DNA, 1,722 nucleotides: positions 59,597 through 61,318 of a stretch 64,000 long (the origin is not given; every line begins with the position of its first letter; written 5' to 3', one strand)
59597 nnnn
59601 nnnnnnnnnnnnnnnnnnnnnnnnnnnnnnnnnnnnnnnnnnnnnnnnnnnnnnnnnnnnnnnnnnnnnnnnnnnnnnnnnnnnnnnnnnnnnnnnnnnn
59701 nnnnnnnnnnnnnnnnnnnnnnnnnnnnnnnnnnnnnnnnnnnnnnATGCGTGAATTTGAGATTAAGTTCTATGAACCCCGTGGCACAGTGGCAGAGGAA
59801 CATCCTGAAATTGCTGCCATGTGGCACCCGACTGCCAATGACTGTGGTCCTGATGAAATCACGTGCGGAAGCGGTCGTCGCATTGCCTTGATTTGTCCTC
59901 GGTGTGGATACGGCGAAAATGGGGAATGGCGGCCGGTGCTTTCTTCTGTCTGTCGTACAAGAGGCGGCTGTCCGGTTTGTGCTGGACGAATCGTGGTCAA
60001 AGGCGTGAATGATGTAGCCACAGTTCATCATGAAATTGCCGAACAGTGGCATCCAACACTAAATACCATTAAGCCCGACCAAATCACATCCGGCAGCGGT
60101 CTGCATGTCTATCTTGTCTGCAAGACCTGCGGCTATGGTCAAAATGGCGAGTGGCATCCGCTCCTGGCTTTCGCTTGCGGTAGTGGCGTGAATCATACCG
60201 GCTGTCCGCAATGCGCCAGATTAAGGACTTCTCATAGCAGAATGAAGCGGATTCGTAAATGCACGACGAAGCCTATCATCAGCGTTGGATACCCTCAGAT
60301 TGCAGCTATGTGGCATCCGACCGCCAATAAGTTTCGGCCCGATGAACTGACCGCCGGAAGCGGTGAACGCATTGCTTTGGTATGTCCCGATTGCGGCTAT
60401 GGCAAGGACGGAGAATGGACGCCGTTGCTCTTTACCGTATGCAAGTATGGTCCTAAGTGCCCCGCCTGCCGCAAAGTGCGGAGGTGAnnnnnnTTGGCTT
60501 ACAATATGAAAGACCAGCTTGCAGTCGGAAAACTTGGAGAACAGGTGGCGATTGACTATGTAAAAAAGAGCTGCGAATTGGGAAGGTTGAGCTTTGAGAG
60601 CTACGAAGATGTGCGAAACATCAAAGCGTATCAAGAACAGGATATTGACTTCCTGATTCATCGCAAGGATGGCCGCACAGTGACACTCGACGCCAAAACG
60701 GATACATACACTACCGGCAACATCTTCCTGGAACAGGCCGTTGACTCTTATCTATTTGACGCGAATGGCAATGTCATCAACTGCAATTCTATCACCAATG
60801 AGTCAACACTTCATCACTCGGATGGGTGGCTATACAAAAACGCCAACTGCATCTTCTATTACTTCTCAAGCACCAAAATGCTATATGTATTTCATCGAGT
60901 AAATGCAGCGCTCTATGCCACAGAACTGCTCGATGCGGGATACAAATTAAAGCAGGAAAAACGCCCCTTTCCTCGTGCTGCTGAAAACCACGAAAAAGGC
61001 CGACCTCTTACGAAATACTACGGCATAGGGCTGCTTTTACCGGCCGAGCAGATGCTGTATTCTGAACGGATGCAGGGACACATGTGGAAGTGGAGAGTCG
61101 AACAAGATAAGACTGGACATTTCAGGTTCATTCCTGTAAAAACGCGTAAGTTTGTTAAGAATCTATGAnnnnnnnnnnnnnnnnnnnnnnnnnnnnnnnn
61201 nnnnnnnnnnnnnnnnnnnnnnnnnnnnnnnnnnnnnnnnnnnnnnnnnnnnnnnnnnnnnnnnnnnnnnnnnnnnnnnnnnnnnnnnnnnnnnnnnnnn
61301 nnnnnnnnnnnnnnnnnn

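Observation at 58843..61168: Three-gene module of AAA+ ATPase, triple zinc-ribbon protein and PD-(D/E)XK nuclease: candidate defence or abortive-infection system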

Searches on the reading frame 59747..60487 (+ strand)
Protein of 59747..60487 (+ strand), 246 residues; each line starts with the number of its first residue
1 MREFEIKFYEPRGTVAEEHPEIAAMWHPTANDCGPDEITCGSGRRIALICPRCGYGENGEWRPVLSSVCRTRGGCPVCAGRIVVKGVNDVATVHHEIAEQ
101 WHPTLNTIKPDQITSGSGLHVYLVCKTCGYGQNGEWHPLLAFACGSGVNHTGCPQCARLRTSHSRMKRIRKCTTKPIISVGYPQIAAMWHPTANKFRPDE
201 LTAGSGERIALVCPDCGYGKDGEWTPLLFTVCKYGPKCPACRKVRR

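Call 3: search_protein_families(library=pfam, proteins=[window:59747-60487:+], max_evalue=0.01)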
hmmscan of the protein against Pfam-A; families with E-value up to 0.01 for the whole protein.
window:59747-60487:+ (246 aa): 1 family
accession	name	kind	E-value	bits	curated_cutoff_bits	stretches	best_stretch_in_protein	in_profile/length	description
PF14311.12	DUF4379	-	8.2e-26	90.4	24.5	3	22-81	1-56/56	Probable Treble clef zinc finger domain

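Call 4: search_protein_families(library=padloc, proteins=[window:59747-60487:+], max_evalue=0.01)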
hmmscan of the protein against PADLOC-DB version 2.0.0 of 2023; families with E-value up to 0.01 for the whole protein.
window:59747-60487:+ (246 aa): 0 families

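Call 6: search_protein_families(library=phrogs, proteins=[window:59747-60487:+], max_evalue=0.01)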
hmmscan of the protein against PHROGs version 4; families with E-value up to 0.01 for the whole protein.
window:59747-60487:+ (246 aa): 2 families
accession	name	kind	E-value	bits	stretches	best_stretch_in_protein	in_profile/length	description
phrog_559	-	DNA, RNA and nucleotide metabolism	0.0014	18.5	1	44-243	150-305/607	HNH endonuclease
phrog_681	-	DNA, RNA and nucleotide metabolism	0.0028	17.3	0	125-245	207-364/576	endonuclease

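Call 7: search_protein_families(library=ncbifam, proteins=[window:59747-60487:+], max_evalue=0.01)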
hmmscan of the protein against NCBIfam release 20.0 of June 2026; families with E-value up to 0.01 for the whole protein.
window:59747-60487:+ (246 aa): 1 family
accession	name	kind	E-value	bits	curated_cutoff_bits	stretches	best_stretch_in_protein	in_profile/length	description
NF041911.1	HVO_0649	equivalog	1.6e-05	24.7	70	0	210-245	22-59/65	HVO_0649 family zinc finger protein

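Call 49: search_solved_structures(query=window:59747-60487:+, max_evalue=1)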
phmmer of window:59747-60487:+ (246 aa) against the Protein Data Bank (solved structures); distinct sequences matched with E-value up to 1: 1.
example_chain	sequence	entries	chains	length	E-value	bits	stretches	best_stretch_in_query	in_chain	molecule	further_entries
3ir9_A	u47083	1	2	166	0.08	15.8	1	44-105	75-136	Peptide chain release factor subunit 1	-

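Call 51: find_homologous_proteins(query=window:59747-60487:+)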
Query window:59747-60487:+ (246 aa): 54 proteins with E <= 0.001 among 173 candidates.
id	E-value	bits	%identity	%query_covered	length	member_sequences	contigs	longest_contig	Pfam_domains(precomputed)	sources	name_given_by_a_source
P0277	4.5e-171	586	98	100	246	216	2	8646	PF14311.13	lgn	-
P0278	2.0e-166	571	96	100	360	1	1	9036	PF14311.13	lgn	-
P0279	2.0e-101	357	60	100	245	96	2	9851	PF14311.13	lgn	-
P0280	1.2e-100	355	61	100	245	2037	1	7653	PF14311.13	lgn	-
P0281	2.7e-100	354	61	100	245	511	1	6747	PF14311.13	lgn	-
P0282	1.8e-99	351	60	98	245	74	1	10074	PF14311.13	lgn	-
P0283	1.4e-92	328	62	90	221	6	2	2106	PF14311.13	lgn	-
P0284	2.6e-88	314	63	85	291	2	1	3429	PF14311.13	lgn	-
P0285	1.6e-84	302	95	54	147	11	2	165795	PF14311.13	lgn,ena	-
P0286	2.9e-80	288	87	56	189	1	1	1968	PF14311.13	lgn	-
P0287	3.3e-76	275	64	71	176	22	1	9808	PF14311.13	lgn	-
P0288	3.5e-76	275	70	64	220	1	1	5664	PF14311.13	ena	-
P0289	5.8e-75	271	65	69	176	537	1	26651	PF14311.13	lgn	-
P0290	1.6e-67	246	59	73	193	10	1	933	PF14311.13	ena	-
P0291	1.1e-64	237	65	60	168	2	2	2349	PF14311.13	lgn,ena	-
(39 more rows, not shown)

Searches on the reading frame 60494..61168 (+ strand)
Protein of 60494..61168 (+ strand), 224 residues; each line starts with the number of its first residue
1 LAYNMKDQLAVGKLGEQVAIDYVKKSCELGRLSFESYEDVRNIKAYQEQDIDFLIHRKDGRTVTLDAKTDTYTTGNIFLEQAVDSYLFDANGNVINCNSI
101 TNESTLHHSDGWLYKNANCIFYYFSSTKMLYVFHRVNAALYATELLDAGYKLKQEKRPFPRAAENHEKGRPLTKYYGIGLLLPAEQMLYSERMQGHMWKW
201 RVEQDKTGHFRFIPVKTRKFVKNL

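Call 3: search_protein_families(library=pfam, proteins=[window:60494-61168:+], max_evalue=0.01)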
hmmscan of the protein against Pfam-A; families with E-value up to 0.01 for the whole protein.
window:60494-61168:+ (224 aa): 1 family
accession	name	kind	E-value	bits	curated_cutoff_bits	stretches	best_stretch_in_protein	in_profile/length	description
PF09041.15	Aurora-A_bind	-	0.001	19.6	21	1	81-119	3-41/68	Aurora-A binding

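Call 4: search_protein_families(library=padloc, proteins=[window:60494-61168:+], max_evalue=0.01)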
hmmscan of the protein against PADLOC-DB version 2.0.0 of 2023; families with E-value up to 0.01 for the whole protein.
window:60494-61168:+ (224 aa): 0 families

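Call 6: search_protein_families(library=phrogs, proteins=[window:60494-61168:+], max_evalue=0.01)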
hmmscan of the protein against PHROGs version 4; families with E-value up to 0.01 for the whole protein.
window:60494-61168:+ (224 aa): 0 families

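Call 7: search_protein_families(library=ncbifam, proteins=[window:60494-61168:+], max_evalue=0.01)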
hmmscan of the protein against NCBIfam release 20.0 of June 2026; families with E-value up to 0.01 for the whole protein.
window:60494-61168:+ (224 aa): 0 families

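Call 12: find_homologous_proteins(query=window:60494-61168:+)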
Query window:60494-61168:+ (224 aa): 7 proteins with E <= 0.001 among 85 candidates.
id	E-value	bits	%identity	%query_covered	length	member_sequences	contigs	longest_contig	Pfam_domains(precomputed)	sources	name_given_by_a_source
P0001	1.6e-142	491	94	100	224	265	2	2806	-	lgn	-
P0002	8.0e-85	302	97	59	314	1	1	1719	-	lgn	-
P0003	1.6e-48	183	98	40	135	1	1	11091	-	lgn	-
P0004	3.6e-46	176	47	84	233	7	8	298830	-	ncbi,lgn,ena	-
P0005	1.7e-45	173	47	88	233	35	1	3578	-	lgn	-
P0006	1.4e-6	46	36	53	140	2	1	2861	-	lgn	-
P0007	5.9e-6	44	33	59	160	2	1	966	-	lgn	-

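Call 13: find_encoding_contigs(protein=P0004, flank=8000, max_places=5)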
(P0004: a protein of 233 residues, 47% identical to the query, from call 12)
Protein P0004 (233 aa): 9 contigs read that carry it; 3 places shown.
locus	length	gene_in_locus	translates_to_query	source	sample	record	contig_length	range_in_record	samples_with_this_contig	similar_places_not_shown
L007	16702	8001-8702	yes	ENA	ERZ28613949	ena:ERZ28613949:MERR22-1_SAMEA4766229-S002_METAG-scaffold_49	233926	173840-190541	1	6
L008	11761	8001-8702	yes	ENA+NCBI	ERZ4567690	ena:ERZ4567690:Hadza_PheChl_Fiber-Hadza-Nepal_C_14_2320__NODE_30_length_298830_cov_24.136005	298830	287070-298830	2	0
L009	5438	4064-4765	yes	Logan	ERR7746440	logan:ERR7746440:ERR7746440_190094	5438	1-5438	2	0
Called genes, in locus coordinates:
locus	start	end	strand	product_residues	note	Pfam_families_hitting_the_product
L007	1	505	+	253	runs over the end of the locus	PF04055:Radical_SAM, PF13353:Fer4_12 (faint)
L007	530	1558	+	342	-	-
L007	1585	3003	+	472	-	-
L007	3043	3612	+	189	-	-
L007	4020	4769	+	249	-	-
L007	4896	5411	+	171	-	PF00383:dCMP_cyt_deam_1, PF14437:MafB19-deam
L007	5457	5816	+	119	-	-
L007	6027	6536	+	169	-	PF01527:HTH_Tnp_1 (faint), PF08765:Mor (faint), PF04218:CENP-B_N (faint), PF08279:HTH_11 (faint), PF13384:HTH_23 (faint), PF13518:HTH_28 (faint), PF13551:HTH_29 (faint), PF01381:HTH_3 (faint), +3 more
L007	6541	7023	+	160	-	PF13384:HTH_23 (faint), PF13518:HTH_28 (faint), PF08765:Mor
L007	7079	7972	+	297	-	PF00004:AAA, PF07728:AAA_5 (weak)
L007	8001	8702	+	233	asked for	-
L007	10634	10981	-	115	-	-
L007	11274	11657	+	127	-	-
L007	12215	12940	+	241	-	PF13328:HD_4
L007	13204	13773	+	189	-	-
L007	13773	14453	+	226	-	-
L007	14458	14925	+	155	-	-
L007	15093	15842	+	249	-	-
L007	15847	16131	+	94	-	-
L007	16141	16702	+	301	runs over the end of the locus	PF13191:AAA_16 (faint), PF27394:Aq_aa27 (faint), PF00004:AAA, PF05729:NACHT (faint), PF07728:AAA_5, PF13401:AAA_22 (faint)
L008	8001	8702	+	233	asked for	-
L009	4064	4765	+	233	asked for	-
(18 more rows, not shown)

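Call 14: find_encoding_contigs(protein=P0006, flank=5000, max_places=3)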
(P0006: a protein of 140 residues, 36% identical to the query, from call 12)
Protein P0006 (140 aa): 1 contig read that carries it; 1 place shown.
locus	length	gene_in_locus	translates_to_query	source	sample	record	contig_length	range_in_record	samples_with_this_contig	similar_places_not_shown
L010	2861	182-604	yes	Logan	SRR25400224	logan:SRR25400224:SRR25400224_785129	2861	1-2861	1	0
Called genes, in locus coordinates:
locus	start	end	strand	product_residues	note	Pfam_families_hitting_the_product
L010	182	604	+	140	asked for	-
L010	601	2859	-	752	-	?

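Call 26: predict_structure(alignment_id=A1)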
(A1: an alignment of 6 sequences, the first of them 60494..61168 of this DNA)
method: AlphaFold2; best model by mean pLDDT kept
length: 224 residues; sequences in the alignment: 6
mean_pLDDT: 54.2   pTM: 0.54
mean pLDDT of the five models: 54.2, 47.9, 45.6, 45.3, 43.8
residues with pLDDT >= 90: 8; 70-90: 57; 50-70: 38; < 50: 121
segments of 3 or more residues with pLDDT < 50: 1-3, 73-114, 139-180, 190-205, 207-224
pLDDT, mean of each block of 10 residues (from residue 1): 60 77 81 83 86 84 79 43 36 39 29 58 67 58 47 36 32 38 57 39 42 35 24
secondary structure, 60 per line:
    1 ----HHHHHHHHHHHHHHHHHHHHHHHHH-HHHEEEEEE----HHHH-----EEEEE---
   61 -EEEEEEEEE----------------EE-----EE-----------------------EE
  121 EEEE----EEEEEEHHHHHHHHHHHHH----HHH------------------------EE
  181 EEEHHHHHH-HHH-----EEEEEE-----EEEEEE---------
elements in order: H5-29 E34-39 H44-47 E53-57 E62-70 E119-124 E129-134 H135-147 E179-183 H184-189 E199-204 E210-215

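Call 27: search_protein_representatives(alignment_id=A1)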
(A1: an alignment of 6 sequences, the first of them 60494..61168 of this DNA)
Query: 6 sequences, 221 profile positions. Proteins with E-value up to 0.001 (for the whole library): 1065; up to 1e-10: 210; up to 1e-30: 16. The best 150 are listed.
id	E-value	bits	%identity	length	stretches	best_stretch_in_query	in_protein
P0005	1.3e-107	374.9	-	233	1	1-220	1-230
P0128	1.7e-48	181.6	-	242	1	5-205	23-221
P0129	5.7e-40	153.7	-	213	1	5-204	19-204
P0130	1.1e-39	152.8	-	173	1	13-109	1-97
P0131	1.3e-37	146.0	-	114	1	13-102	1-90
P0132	2.2e-37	145.2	-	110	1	1-95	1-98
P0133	1.1e-36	142.9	-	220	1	6-193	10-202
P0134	2.8e-35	138.3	-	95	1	9-93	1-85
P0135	4.4e-35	137.7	-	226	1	4-208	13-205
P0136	4.9e-35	137.6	-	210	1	5-211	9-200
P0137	1.9e-33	132.3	-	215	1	5-204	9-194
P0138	1.1e-32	129.9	-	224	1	5-201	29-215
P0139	1.5e-32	129.4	-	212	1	5-193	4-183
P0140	3.2e-32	128.3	-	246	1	5-207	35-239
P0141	3.5e-32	128.2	-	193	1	7-201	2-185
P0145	2.0e-28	115.9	-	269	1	4-194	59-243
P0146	2.2e-28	115.8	-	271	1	5-201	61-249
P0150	1.4e-25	106.6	-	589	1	3-98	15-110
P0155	5.5e-24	101.4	-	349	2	3-197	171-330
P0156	5.7e-24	101.4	-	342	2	5-194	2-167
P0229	1.8e-14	70.3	-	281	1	5-192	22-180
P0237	3.8e-14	69.3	-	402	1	5-150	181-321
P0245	1.3e-13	67.5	-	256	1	5-196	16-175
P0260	8.6e-13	64.8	-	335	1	5-196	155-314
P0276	2.8e-12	63.1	-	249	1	6-188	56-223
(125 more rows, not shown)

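Call 29: search_protein_families(library=pfam, alignment_id=A3, max_evalue=0.01)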
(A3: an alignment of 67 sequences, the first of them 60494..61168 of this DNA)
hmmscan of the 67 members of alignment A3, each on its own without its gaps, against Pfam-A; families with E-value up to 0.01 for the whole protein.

A. member 1, window:60494-61168:+ (224 aa): 1 family
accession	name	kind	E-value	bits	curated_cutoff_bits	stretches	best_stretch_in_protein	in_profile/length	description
PF09041.15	Aurora-A_bind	-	0.001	19.6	21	1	81-119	3-41/68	Aurora-A binding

B. families by the number of members that match (of 67 scanned): 9 families
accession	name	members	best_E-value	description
PF11645.14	PDDEXK_5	5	6.3e-05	PD-(D/E)XK endonuclease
PF08378.17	NERD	5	0.0009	Nuclease-related domain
PF13020.12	NOV_C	4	0.00061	Protein NO VEIN, C-terminal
PF09041.15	Aurora-A_bind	1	0.001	Aurora-A binding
PF04471.18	Mrr_cat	1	0.0024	Restriction endonuclease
PF02021.23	UPF0102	1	0.0031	Uncharacterised protein family UPF0102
PF16578.11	IL17R_fnIII_D2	1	0.0061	Interleukin 17 receptor D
PF06778.18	Chlor_dismutase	1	0.0065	Chlorite dismutase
PF00943.25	Alpha_E2_glycop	1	0.0076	Alphavirus E2 glycoprotein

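Call 39: predict_structure(alignment_id=A3)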
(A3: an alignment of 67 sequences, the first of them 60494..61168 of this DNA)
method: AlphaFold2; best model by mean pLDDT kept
length: 224 residues; sequences in the alignment: 67
mean_pLDDT: 92.6   pTM: 0.87
mean pLDDT of the five models: 92.6, 92.6, 92.5, 92.1, 92.0
residues with pLDDT >= 90: 183; 70-90: 30; 50-70: 7; < 50: 4
segments of 3 or more residues with pLDDT < 50: 221-224
pLDDT, mean of each block of 10 residues (from residue 1): 79 97 96 95 97 98 98 97 96 84 87 98 98 98 93 90 92 96 97 95 96 82 44
secondary structure, 60 per line:
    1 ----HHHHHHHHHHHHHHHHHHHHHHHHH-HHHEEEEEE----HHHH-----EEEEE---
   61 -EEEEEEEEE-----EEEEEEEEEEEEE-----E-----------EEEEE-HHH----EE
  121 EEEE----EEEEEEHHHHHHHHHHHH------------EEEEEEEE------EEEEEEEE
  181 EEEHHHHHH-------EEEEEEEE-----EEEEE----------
elements in order: H5-29 E34-39 H44-47 E53-57 E62-70 E76-88 E106-110 E119-124 E129-134 H135-146 E159-166 E173-183 H184-189 E197-204 E210-214

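Call 50: search_solved_structures(query=A3, max_evalue=1)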
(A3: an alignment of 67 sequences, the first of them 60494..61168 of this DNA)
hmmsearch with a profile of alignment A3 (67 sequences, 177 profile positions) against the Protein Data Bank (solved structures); distinct sequences matched with E-value up to 1: 6.
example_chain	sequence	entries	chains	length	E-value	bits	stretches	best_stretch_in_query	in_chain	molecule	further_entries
4rdd_A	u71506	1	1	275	0.38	13.7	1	79-124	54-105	Tyrosine-protein phosphatase non-receptor type 11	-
3mow_A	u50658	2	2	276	0.38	13.7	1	79-124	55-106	Tyrosine-protein phosphatase non-receptor type 11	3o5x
4pvg_A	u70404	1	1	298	0.43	13.5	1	79-124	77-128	Tyrosine-protein phosphatase non-receptor type 11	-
3zm3_A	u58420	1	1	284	0.47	13.4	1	79-124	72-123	TYROSINE-PROTEIN PHOSPHATASE NON-RECEPTOR TYPE 11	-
3zm0_A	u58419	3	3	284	0.49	13.3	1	79-124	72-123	TYROSINE-PROTEIN PHOSPHATASE NON-RECEPTOR TYPE 11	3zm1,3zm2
7ppl_A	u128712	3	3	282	0.72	12.8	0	84-124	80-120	Tyrosine-protein phosphatase non-receptor type 11,Tyrosine-protein phosphatase non-recepto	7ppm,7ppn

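Call 58: search_dna_similar(query=window:60494-61168:+, collection=phages, mode=protein, max_rows=30, max_evalue=0.001)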
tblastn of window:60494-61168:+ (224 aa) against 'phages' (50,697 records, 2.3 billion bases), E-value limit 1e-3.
No match.

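Call 64: fold_search(model_id=the predicted structure, library=viral)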
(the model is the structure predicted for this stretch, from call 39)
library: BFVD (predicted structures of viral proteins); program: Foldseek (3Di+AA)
matches with E <= 10: 750; with E <= 0.001: 7
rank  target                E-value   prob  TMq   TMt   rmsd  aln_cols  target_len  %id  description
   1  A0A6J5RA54            9.2e-07  1.00  0.47  0.64   5.8       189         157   15  Protein NO VEIN C-terminal domain-containing protein [uncultured Caudovirales phage]
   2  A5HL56                4.6e-06  1.00  0.52  0.62   6.1       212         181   15  PfWMP3_05 [Phormidium phage Pf-WMP3]
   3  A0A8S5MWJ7            9.0e-06  1.00  0.47  0.48   9.3       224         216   13  Uncharacterized protein [Siphoviridae sp. ctsBB38]
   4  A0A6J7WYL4            4.0e-05  1.00  0.42  0.62   6.4       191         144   20  Uncharacterized protein [uncultured Caudovirales phage]
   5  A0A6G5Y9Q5            4.0e-05  1.00  0.37  0.47   6.9       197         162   14  (no name in the UniProt tables at hand)
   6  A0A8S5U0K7            2.4e-04  1.00  0.31  0.69   5.1       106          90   24  Putative endonuclease [Siphoviridae sp. ctNEy24]
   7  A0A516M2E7            8.0e-04  1.00  0.47  0.62   8.2       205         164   14  (no name in the UniProt tables at hand)
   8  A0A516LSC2            1.1e-03  1.00  0.40  0.53   7.9       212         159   11  (no name in the UniProt tables at hand)
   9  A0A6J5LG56            1.1e-03  0.99  0.33  0.40   9.8       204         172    9  Uncharacterized protein [uncultured Caudovirales phage]
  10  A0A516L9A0            1.3e-03  1.00  0.34  0.47   9.2       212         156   13  (no name in the UniProt tables at hand)
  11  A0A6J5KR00            3.0e-03  1.00  0.38  0.54   7.4       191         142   10  Uncharacterized protein [uncultured Caudovirales phage]
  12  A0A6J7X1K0            3.6e-03  0.99  0.34  0.40   9.7       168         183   11  Uncharacterized protein [uncultured Caudovirales phage]
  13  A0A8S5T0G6            3.8e-03  0.98  0.27  0.46   9.9       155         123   13  Uncharacterized protein [Myoviridae sp. ctWb16]
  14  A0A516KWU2            4.5e-03  0.99  0.35  0.51   8.1       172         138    9  (no name in the UniProt tables at hand)
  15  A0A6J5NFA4            7.3e-03  1.00  0.31  0.47   5.2       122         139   11  Uncharacterized protein [uncultured Caudovirales phage]
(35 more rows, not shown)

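Call 65: search_protein_families(library=phrogs, alignment_id=A3, max_evalue=0.001)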
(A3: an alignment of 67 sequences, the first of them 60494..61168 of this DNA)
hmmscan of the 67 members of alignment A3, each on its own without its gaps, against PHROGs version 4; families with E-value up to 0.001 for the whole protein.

A. member 1, window:60494-61168:+ (224 aa): 0 families

B. families by the number of members that match (of 67 scanned): 3 families
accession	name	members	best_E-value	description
phrog_13596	-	23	9.7e-10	-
phrog_5018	-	5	4.6e-10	-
phrog_15157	-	1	0.00096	-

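Call 71: search_dna_similar(query=window:60494-61168:+, collection=plasmids, mode=protein, max_rows=25, max_evalue=0.001)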
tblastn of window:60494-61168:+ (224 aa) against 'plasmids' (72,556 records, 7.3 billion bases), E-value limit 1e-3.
No match.

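Call 76: search_protein_families(library=pfam, proteins=[P0150, P0155, P0156, P0237, P0260, P0229, P0145, P0146, P0245, P0276], max_evalue=0.001)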
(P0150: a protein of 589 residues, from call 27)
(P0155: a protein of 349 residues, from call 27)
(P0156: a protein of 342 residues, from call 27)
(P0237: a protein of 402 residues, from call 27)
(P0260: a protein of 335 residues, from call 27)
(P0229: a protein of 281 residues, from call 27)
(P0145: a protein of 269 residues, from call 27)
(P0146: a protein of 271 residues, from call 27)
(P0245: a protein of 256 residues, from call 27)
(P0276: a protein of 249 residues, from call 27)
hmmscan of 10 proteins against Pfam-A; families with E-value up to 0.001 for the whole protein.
P0150 (589 aa): 1 family
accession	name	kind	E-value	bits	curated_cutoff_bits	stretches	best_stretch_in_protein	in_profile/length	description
PF05762.20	VWA_CoxE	-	3.9e-23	82.5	26.4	1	375-576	16-219/222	VWA domain containing CoxE-like protein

P0155 (349 aa): 0 families

P0156 (342 aa): 0 families

P0237 (402 aa): 0 families

P0260 (335 aa): 0 families

P0229 (281 aa): 0 families

P0145 (269 aa): 0 families

P0146 (271 aa): 0 families

P0245 (256 aa): 0 families

P0276 (249 aa): 0 families
